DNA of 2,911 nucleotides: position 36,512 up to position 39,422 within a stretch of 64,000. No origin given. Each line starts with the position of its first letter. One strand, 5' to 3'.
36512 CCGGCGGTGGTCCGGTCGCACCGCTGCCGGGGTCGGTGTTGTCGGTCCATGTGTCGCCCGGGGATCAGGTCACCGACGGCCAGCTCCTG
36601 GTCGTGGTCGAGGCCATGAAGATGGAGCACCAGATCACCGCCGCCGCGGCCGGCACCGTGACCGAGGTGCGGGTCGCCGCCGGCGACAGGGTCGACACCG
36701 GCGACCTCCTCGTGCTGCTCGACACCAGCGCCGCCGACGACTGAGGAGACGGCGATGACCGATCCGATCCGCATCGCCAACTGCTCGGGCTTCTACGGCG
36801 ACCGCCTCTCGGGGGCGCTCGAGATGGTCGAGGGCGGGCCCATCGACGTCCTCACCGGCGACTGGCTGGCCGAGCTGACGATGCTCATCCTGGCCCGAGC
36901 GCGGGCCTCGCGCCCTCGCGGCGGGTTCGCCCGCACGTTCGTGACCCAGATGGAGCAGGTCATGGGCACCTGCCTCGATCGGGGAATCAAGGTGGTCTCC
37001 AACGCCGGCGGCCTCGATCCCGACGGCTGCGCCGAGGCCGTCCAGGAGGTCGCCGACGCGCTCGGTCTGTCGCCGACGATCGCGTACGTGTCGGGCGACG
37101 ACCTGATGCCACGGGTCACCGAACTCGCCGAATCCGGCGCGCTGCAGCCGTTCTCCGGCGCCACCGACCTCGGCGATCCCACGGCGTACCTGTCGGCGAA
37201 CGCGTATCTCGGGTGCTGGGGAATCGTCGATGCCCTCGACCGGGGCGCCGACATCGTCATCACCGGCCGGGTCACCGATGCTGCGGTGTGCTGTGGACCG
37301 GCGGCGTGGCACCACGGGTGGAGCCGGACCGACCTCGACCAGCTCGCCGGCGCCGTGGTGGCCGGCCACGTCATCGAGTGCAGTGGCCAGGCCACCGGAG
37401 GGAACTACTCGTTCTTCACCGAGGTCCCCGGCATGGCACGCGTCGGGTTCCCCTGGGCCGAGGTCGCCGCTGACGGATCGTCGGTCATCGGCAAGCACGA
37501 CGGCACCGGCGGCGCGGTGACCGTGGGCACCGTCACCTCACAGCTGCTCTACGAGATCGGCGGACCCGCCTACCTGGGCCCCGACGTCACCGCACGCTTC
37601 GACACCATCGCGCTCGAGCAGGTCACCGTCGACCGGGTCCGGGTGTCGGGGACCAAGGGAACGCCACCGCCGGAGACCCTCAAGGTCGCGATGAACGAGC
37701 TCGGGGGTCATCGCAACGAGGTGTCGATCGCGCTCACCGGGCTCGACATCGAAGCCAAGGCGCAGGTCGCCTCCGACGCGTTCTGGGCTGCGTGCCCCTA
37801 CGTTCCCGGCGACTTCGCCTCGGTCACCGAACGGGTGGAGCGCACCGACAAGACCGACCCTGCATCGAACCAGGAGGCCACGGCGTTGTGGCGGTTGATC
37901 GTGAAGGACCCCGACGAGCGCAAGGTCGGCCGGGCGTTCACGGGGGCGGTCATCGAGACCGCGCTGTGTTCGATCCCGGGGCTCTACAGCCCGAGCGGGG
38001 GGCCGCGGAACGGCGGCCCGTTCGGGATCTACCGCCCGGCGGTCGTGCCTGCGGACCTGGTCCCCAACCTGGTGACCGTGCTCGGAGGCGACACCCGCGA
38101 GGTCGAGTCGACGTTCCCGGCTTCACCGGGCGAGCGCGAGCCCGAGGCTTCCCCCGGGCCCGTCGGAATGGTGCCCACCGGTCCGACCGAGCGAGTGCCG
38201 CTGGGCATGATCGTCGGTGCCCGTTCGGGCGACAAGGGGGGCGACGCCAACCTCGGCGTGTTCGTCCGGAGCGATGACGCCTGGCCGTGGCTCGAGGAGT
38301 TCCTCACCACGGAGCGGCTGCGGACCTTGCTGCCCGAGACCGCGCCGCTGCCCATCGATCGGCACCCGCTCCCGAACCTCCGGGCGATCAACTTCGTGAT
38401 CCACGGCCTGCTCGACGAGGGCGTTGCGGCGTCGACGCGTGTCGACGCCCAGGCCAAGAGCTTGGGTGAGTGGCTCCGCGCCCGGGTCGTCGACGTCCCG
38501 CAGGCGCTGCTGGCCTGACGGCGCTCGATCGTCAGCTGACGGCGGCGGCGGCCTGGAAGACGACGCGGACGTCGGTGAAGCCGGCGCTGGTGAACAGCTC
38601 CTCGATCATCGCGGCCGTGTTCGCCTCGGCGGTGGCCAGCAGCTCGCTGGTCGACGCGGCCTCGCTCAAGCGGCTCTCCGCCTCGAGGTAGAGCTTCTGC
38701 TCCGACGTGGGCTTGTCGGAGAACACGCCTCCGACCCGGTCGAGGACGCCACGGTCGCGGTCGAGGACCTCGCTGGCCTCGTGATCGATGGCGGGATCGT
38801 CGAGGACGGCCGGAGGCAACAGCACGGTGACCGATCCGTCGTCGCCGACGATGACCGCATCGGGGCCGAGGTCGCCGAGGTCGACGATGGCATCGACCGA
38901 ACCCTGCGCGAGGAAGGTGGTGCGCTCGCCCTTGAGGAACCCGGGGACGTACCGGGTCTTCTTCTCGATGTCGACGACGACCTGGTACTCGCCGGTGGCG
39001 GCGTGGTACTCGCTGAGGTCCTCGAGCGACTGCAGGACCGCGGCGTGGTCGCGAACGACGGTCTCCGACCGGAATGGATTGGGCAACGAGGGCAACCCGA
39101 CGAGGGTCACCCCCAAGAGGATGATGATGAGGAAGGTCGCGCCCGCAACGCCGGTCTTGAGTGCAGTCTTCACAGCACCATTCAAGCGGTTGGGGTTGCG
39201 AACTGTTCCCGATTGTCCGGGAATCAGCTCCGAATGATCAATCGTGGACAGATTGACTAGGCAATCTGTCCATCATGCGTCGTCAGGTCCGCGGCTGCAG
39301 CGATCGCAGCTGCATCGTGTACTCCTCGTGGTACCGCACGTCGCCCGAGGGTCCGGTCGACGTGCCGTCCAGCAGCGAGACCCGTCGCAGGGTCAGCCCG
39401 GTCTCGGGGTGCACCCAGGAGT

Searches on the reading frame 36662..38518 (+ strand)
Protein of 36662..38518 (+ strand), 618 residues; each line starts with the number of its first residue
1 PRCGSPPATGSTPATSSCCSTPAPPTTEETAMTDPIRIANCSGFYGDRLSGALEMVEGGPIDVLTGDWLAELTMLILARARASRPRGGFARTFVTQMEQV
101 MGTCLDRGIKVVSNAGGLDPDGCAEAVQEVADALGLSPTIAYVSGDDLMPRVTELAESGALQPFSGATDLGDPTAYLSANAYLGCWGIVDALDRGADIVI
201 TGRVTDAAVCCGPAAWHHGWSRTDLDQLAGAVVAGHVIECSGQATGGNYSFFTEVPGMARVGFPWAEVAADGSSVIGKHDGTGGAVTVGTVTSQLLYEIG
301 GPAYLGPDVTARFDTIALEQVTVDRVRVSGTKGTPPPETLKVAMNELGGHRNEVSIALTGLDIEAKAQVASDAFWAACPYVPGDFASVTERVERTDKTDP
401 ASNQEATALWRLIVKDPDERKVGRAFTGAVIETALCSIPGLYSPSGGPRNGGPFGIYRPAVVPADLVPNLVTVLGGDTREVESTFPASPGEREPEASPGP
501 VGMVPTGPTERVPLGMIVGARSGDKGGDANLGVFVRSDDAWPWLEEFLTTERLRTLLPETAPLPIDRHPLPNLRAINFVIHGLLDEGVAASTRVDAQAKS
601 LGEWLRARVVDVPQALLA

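Call 43: search_protein_families(library=pfam, proteins=[window:36662-38518:+])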
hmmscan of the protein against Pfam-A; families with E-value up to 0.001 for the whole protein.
window:36662-38518:+ (618 aa): 2 families
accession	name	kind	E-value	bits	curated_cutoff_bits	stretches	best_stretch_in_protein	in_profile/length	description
PF07287.17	AtuA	-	1.1e-155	519.2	22.8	1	36-471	1-435/437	Acyclic terpene utilisation family protein AtuA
PF23544.1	AtuA_ferredoxin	-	1.1e-17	64.8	27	1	513-607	2-109/113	AtuA ferredoxin-like domain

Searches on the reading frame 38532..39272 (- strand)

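Call 43: search_protein_families(library=pfam, proteins=[window:38532-39272:-])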
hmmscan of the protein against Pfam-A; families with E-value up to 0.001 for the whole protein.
window:38532-39272:- (246 aa): 1 family
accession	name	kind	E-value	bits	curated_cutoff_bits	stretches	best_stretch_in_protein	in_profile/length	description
PF14014.11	DUF4230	-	2.9e-31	109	27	1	81-237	1-148/148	Protein of unknown function (DUF4230)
